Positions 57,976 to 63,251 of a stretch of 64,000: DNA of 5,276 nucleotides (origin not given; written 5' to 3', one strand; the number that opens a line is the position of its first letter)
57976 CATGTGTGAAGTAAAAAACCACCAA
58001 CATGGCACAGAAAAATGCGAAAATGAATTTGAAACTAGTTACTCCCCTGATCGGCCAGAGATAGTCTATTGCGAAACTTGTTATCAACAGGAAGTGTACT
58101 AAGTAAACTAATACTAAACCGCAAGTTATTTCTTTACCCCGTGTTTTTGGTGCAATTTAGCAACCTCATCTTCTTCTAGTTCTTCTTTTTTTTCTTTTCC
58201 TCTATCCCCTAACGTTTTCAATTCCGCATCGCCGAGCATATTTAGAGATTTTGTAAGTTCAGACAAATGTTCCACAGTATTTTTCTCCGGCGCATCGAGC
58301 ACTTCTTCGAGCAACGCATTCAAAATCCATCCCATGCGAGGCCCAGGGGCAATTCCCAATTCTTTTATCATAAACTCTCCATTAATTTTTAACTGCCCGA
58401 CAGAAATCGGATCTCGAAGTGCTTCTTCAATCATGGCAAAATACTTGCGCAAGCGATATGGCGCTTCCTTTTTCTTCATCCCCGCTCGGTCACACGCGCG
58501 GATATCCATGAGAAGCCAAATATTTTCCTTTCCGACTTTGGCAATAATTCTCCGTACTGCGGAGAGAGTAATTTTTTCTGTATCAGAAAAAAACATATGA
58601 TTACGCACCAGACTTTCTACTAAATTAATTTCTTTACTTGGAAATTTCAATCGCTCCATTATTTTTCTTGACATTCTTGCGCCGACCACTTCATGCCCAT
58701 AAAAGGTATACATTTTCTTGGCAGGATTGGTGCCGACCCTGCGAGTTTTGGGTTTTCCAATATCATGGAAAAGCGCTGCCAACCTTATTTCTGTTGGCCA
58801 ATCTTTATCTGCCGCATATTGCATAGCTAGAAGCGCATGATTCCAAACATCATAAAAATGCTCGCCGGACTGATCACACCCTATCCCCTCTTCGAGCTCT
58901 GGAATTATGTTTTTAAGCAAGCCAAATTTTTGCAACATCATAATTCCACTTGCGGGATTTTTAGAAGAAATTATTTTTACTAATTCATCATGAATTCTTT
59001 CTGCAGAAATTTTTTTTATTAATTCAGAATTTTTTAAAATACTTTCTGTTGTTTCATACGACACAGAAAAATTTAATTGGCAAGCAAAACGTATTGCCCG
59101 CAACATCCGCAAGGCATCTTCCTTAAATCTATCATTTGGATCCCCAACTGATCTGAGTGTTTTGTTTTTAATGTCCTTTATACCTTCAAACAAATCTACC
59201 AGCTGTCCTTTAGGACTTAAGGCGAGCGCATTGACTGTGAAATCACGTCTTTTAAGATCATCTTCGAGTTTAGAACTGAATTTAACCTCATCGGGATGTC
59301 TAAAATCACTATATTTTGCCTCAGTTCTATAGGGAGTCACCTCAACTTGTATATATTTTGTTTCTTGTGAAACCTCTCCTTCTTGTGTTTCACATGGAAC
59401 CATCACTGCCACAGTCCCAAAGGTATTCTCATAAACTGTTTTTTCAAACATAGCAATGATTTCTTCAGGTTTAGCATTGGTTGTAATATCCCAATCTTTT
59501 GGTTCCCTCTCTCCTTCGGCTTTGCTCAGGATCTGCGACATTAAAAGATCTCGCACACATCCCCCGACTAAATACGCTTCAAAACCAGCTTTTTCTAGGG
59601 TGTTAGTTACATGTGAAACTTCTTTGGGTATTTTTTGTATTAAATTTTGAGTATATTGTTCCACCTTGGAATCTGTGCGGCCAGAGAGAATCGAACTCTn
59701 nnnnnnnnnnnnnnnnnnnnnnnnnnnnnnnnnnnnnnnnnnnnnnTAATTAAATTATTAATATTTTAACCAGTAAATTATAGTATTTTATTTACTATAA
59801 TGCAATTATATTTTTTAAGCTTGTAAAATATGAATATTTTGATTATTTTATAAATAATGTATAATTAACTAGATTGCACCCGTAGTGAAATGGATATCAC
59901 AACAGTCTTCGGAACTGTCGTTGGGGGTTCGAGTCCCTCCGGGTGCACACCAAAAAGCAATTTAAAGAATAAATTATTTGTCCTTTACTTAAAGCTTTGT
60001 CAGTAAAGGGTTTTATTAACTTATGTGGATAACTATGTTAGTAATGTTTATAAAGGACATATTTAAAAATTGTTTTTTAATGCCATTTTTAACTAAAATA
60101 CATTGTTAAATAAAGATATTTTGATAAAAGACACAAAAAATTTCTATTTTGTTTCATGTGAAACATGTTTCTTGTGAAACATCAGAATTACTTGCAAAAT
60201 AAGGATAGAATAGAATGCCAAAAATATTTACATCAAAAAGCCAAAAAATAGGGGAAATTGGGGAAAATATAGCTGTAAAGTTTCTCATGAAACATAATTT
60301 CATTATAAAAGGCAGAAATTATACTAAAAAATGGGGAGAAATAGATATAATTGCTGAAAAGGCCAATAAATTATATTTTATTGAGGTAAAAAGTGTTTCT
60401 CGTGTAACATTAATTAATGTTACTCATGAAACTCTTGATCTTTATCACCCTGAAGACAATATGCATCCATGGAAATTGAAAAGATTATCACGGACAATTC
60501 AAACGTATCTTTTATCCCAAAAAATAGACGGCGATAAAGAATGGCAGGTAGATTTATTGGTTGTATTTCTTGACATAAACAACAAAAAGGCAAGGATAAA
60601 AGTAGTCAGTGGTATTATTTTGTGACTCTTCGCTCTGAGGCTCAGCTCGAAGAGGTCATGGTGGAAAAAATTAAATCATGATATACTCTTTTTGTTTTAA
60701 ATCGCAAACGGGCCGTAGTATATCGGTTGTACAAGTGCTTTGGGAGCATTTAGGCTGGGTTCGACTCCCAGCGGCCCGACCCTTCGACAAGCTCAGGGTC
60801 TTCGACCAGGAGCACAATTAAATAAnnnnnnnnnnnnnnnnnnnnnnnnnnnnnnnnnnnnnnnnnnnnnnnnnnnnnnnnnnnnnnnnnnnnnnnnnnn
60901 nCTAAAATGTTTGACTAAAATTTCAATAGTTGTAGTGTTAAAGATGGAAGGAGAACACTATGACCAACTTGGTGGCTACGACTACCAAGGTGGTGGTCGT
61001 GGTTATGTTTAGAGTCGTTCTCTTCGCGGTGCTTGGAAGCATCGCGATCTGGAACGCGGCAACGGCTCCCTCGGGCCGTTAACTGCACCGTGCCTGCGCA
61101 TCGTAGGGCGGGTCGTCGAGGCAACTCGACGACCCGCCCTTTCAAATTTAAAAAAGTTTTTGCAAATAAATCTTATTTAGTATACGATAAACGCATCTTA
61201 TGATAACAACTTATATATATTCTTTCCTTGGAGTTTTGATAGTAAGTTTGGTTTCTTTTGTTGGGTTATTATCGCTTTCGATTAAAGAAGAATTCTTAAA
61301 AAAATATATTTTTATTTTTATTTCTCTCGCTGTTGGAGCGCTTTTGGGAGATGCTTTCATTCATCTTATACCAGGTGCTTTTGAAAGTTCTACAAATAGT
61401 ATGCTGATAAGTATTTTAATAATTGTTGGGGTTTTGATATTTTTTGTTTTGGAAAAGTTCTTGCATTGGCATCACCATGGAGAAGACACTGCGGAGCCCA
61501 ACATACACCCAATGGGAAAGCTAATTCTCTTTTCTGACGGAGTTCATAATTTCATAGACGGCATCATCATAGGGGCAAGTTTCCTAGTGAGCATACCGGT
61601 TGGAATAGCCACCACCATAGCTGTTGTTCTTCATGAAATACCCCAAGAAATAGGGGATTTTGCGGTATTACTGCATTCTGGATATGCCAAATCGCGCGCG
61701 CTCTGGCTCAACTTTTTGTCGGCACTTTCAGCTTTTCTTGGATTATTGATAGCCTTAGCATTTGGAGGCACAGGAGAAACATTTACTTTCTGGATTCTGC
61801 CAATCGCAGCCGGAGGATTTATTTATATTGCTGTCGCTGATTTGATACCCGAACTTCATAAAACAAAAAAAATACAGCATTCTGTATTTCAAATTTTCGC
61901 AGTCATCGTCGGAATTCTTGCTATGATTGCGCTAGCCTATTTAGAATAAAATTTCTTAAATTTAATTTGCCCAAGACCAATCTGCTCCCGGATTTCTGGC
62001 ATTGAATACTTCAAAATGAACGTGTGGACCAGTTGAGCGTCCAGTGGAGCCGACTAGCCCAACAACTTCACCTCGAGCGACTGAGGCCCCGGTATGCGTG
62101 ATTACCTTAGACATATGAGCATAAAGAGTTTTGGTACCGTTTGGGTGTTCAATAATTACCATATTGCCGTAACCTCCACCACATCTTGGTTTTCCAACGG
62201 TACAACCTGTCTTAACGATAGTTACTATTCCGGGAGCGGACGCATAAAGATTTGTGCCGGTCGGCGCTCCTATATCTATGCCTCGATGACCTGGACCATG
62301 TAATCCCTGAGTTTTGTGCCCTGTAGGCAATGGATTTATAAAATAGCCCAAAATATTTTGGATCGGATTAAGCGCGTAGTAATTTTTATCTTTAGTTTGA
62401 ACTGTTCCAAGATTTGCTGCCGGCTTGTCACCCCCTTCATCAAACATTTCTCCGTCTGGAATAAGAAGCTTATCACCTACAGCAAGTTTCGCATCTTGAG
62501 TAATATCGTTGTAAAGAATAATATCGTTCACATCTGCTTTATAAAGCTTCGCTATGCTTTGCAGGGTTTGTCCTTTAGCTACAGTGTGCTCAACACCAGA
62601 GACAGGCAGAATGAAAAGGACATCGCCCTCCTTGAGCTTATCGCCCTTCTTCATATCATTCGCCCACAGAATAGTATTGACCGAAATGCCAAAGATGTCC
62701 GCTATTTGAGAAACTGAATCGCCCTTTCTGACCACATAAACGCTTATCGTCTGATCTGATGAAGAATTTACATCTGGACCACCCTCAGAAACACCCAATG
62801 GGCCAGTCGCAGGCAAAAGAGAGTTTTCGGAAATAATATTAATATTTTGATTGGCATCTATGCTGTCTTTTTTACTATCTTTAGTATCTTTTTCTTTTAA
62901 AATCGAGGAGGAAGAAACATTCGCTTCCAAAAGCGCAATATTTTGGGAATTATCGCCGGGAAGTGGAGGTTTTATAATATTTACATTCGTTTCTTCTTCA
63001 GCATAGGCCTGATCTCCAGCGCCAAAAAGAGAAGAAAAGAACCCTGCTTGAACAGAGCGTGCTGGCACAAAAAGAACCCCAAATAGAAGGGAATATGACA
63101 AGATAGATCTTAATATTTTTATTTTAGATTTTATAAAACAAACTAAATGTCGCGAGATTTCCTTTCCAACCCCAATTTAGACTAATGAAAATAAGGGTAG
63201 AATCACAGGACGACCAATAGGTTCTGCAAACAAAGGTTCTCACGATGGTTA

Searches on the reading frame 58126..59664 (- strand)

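Call 34: search_protein_families(library=pfam, proteins=[window:58126-59664:-], max_evalue=0.00001)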
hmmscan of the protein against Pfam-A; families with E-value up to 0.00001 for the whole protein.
window:58126-59664:- (512 aa): 4 families
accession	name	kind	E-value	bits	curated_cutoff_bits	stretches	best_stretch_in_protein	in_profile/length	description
PF01743.26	PolyA_pol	-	4.3e-33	114.8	23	1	30-171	1-126/126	Poly A polymerase head domain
PF12627.12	PolyA_pol_RNAbd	-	2.2e-19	69.4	22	1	198-259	1-62/64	Probable RNA and SrmB- binding site of polymerase A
PF01966.28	HD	-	3.6e-13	50.3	22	1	271-369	6-93/116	HD domain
PF13735.12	tRNA_NucTran2_2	-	5.2e-08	33.4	27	1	332-469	24-147/149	tRNA nucleotidyltransferase domain 2 putative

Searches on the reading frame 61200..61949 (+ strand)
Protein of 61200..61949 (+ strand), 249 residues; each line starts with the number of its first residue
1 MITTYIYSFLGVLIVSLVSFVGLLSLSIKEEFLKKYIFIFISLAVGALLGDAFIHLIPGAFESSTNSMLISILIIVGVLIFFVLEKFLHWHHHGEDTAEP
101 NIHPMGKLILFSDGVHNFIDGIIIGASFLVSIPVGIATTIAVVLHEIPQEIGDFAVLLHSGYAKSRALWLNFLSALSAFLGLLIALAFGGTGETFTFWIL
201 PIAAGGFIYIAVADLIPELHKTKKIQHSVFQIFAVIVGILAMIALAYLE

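Call 34: search_protein_families(library=pfam, proteins=[window:61200-61949:+], max_evalue=0.00001)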
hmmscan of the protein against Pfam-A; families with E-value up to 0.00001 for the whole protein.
window:61200-61949:+ (249 aa): 1 family
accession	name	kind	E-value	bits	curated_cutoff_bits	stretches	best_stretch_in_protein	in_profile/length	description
PF02535.28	Zip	-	5.2e-46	157.8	35.1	2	102-246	174-323/323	ZIP Zinc transporter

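Call 75: find_encoding_contigs(protein=window:61200-61949:+, flank=10000, max_places=2)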
Protein window:61200-61949:+ (249 aa): 3 contigs read that carry it; 2 places shown.
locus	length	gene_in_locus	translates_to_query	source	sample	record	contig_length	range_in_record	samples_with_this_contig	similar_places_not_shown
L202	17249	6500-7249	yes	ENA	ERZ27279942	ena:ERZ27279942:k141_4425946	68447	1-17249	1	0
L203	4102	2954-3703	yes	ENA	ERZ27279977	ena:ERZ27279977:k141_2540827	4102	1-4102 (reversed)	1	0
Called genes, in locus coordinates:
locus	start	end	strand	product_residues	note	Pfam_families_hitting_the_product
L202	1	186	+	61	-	?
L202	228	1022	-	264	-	PF01177:Asp_Glu_race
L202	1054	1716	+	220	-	PF06736:TMEM175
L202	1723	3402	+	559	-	-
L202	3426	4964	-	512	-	PF01743:PolyA_pol, PF12627:PolyA_pol_RNAbd, PF01966:HD, PF13735:tRNA_NucTran2_2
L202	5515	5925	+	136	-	PF02021:UPF0102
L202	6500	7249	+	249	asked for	PF02535:Zip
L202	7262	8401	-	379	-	PF23446:LysM1_NFP_LYK (faint), PF01476:LysM, PF23473:LysM3_LYK4_5 (weak), PF01476:LysM, PF01551:Peptidase_M23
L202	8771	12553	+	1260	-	-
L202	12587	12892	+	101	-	PF18908:DUF5663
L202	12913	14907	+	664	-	-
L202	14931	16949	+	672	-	PF00580:UvrD-helicase, PF13245:AAA_19, PF13604:AAA_30 (faint), PF01443:Viral_helicase1 (faint), PF13087:AAA_12 (faint), PF13361:UvrD_C, PF13538:UvrD_C_2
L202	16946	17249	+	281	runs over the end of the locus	PF00398:RrnaAD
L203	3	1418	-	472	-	?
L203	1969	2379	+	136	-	PF02021:UPF0102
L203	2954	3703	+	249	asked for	PF02535:Zip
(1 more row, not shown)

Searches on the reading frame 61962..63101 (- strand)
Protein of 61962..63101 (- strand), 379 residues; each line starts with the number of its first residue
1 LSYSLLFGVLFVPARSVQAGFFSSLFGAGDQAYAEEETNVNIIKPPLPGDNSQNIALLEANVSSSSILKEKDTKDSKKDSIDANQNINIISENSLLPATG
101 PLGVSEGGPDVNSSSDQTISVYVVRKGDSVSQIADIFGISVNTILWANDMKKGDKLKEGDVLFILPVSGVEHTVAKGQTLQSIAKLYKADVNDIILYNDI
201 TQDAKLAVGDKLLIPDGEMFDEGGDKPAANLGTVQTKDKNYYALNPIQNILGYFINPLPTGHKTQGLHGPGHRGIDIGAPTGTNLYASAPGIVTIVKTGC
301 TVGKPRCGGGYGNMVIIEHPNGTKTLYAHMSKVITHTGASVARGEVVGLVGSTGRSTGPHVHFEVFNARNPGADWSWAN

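Call 34: search_protein_families(library=pfam, proteins=[window:61962-63101:-], max_evalue=0.00001)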
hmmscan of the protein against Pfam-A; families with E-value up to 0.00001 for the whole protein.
window:61962-63101:- (379 aa): 4 families
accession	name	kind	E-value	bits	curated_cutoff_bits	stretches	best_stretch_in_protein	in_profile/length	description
PF01551.29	Peptidase_M23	-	3.1e-27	95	28.7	1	271-368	2-90/96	Peptidase family M23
PF01476.26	LysM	-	1.7e-20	73.1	20.9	2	172-215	1-43/43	LysM domain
PF23473.1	LysM3_LYK4_5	-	1.5e-10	41.4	29.3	1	122-152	5-35/48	LYK4/5 LysM3 domain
PF23446.1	LysM1_NFP_LYK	-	5.4e-08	34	36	0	118-164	4-53/60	NFP/LYK LysM1 domain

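Call 74: find_encoding_contigs(protein=window:61962-63101:-, flank=10000, max_places=2)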
Protein window:61962-63101:- (379 aa): no gene with exactly this product is on record in the collection.
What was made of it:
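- Tried and rejected: One look-up, for the M23 peptidase, found no record (call 74).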
